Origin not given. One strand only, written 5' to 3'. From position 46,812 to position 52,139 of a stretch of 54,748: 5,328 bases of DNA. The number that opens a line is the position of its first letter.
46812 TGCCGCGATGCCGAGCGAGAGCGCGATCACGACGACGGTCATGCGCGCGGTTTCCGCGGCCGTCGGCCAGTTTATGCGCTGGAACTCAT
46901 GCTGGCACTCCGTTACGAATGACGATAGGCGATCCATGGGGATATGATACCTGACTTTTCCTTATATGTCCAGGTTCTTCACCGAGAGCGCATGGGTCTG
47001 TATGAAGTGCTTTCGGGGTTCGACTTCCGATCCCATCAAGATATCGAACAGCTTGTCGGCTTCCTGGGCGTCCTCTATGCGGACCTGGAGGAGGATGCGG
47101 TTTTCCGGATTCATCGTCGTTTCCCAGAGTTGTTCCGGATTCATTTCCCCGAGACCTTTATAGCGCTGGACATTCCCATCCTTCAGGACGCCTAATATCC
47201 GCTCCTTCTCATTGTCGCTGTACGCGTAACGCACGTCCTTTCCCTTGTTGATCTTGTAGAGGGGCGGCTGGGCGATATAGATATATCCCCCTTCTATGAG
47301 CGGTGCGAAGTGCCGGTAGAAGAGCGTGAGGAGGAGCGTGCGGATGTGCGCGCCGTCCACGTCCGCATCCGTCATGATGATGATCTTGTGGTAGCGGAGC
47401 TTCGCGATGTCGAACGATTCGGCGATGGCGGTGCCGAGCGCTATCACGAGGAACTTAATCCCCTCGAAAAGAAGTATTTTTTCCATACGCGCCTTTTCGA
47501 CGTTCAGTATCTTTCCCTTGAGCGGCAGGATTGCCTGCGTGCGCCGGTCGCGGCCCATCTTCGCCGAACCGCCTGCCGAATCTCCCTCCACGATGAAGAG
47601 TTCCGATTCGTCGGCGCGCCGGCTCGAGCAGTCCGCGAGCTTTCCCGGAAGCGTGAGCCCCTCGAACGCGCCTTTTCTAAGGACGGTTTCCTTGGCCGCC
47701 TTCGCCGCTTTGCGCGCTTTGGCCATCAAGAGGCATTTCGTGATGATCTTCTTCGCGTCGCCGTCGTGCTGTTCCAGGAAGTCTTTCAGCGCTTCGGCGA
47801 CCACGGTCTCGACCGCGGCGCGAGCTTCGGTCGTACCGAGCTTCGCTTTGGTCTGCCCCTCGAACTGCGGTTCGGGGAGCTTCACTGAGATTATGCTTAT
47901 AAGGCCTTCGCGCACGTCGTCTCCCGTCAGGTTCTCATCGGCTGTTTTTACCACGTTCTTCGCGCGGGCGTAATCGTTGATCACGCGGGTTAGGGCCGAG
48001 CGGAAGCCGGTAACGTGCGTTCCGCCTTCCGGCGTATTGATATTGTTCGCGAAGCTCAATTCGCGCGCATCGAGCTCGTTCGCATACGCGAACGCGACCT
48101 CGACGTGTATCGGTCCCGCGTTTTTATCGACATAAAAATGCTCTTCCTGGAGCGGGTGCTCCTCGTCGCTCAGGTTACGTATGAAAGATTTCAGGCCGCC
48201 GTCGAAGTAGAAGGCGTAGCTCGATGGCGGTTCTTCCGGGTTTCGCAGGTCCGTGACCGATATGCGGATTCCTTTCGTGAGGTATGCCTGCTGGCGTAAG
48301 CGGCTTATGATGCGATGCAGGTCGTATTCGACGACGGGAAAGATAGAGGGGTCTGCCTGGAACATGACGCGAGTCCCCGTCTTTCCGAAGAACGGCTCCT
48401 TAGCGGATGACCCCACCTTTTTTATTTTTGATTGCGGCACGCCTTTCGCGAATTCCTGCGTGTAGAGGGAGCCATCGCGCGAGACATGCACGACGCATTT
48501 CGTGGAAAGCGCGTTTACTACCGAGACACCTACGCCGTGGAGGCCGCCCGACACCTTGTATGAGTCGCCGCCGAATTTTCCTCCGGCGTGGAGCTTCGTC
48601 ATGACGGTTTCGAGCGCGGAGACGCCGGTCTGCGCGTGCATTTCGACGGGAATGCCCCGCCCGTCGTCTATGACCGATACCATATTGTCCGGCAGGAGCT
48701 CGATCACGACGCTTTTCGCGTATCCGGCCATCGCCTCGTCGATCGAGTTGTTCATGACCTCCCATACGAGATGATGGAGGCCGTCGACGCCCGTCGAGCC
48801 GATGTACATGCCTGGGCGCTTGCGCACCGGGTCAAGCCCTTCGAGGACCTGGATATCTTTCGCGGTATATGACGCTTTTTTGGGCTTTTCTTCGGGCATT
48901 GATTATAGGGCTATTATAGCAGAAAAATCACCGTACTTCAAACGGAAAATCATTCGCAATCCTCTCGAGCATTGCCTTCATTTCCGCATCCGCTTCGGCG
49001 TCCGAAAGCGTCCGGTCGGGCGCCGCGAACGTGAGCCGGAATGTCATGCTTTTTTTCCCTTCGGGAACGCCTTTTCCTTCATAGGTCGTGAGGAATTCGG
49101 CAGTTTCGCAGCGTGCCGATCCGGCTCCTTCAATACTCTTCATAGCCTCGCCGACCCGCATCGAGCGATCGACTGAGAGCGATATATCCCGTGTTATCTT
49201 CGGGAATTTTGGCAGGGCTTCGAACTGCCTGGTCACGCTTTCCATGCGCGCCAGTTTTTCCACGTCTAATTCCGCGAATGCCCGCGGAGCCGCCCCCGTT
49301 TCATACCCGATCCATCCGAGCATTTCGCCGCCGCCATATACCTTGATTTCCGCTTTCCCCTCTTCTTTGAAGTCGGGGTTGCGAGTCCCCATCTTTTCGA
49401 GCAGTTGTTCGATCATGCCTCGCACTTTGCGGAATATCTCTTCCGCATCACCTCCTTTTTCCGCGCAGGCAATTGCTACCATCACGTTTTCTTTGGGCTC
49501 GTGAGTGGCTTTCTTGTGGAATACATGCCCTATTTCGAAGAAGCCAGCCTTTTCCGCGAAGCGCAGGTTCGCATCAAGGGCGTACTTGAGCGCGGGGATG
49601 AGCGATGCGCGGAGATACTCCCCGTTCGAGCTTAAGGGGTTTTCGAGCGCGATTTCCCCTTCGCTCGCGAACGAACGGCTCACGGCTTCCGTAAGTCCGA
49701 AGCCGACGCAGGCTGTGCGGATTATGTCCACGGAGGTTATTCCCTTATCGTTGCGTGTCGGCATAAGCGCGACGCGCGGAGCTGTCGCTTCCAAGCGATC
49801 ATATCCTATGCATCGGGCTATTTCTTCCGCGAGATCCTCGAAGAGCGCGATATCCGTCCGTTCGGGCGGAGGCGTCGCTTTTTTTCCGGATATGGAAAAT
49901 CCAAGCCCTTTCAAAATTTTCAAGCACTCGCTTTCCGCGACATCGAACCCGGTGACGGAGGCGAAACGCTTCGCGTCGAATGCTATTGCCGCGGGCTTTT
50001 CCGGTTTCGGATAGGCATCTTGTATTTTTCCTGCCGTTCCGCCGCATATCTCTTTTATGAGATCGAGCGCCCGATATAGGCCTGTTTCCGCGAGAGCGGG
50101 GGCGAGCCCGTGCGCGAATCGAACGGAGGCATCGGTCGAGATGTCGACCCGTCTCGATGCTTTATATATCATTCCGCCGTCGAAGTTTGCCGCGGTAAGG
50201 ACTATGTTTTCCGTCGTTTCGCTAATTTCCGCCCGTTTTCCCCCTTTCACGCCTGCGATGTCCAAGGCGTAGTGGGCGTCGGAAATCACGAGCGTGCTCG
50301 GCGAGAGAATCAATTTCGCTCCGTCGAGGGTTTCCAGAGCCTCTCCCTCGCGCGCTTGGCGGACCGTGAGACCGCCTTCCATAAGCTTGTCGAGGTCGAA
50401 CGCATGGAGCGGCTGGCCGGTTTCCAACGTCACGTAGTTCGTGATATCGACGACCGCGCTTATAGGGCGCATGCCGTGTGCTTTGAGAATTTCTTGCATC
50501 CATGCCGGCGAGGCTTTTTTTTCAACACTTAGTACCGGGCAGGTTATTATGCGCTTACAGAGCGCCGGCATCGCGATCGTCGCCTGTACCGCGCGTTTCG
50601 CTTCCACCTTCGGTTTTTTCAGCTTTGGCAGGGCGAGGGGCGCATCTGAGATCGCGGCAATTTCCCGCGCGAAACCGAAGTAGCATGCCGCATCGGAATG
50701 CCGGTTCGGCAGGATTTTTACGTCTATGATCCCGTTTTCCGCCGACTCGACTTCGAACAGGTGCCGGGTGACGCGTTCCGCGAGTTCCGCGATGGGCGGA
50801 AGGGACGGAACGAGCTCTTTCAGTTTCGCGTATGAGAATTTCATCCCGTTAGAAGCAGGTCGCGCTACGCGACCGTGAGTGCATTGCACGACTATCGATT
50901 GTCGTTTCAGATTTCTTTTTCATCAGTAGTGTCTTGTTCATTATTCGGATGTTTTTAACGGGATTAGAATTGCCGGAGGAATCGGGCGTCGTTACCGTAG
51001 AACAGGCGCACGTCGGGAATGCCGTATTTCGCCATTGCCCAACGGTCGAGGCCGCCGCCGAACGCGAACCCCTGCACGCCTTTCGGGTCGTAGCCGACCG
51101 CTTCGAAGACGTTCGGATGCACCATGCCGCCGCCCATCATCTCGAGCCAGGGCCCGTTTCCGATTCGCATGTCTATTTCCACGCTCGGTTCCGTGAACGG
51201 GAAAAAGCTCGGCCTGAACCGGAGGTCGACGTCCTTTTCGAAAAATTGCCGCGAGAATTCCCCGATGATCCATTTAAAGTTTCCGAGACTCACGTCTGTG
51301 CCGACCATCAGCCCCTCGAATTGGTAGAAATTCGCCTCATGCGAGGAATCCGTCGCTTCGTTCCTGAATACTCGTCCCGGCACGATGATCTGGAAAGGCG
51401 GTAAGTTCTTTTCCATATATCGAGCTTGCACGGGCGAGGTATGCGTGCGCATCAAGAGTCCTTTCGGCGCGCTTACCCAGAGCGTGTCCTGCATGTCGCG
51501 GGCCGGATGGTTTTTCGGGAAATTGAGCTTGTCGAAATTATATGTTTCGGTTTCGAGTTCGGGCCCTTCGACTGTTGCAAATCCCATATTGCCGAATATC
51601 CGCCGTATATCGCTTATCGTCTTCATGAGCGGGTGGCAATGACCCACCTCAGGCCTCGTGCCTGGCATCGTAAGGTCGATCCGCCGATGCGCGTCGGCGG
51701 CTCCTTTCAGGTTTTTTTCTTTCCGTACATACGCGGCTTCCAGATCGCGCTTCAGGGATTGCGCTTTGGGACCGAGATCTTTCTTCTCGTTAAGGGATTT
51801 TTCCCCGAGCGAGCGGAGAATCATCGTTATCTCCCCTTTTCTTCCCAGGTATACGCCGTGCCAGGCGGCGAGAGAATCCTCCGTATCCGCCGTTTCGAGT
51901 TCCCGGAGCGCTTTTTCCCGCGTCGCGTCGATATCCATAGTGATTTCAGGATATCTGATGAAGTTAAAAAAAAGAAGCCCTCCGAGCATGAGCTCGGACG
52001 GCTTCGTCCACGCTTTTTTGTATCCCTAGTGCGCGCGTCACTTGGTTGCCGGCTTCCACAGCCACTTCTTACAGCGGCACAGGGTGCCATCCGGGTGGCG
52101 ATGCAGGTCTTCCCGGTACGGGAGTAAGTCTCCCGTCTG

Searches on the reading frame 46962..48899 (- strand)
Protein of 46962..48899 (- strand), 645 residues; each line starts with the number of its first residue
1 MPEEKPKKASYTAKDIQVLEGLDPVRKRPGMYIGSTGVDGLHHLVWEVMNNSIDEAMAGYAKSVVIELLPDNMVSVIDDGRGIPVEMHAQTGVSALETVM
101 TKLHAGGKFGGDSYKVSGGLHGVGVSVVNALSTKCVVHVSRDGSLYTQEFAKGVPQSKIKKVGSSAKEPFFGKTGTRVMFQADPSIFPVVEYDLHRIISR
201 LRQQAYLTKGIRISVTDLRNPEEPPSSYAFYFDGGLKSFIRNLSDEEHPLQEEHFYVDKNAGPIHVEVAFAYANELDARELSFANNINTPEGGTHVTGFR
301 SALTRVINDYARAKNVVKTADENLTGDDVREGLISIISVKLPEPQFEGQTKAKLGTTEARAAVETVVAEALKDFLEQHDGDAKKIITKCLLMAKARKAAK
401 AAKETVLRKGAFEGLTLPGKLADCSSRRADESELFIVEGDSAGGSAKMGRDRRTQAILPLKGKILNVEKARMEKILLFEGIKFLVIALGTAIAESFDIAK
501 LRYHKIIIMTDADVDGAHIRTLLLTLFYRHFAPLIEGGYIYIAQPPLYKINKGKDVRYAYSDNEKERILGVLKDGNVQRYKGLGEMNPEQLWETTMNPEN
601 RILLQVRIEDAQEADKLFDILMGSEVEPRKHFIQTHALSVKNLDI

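Call 9: search_protein_families(library=pfam, proteins=[window:46962-48899:-], max_evalue=0.01)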
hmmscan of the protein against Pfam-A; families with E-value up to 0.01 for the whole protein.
window:46962-48899:- (645 aa): 4 families
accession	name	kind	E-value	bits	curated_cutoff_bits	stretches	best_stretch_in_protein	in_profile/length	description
PF00204.31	DNA_gyraseB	-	1.1e-57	194.7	27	1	235-404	1-172/173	DNA gyrase B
PF00986.26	DNA_gyraseB_C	-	1.1e-31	109.2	29.8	1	576-634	5-63/63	DNA gyrase B subunit, carboxyl terminus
PF01751.28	Toprim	-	9.3e-19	67.8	23.1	1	433-544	1-95/96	Toprim domain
PF02518.31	HATPase_c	-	2e-13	51.2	26.4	1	39-141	4-93/111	Histidine kinase-, DNA gyrase B-, and HSP90-like ATPase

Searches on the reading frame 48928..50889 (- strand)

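Call 9: search_protein_families(library=pfam, proteins=[window:48928-50889:-], max_evalue=0.01)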
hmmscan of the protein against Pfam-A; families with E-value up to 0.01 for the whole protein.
window:48928-50889:- (653 aa): 4 families
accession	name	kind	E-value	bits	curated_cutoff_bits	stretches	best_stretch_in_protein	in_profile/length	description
PF03483.22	B3_4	-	1.4e-55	188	29.3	1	111-283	2-174/174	B3/4 domain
PF03147.19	FDX-ACB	-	4.2e-22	78.8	31.1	1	560-653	1-94/94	Ferredoxin-fold anticodon binding domain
PF17759.6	tRNA_synthFbeta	-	4.8e-18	65.8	22.4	1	367-528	2-191/214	Phenylalanyl tRNA synthetase beta chain CLM domain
PF03484.21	B5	-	1.3e-13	51.4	28.6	1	302-363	1-67/67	tRNA synthetase B5 domain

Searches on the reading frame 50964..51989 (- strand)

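Call 9: search_protein_families(library=pfam, proteins=[window:50964-51989:-], max_evalue=0.01)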
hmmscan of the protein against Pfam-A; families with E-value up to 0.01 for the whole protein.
window:50964-51989:- (341 aa): 2 families
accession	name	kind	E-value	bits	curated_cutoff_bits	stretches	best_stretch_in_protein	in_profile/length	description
PF01409.25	tRNA-synt_2d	-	9.3e-92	307.4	19.8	1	104-341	2-246/246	tRNA synthetases class II core domain (F)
PF02912.23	Phe_tRNA-synt_N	-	5.9e-11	42.6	22.3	1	36-101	2-67/69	Aminoacyl tRNA synthetase class II, N-terminal domain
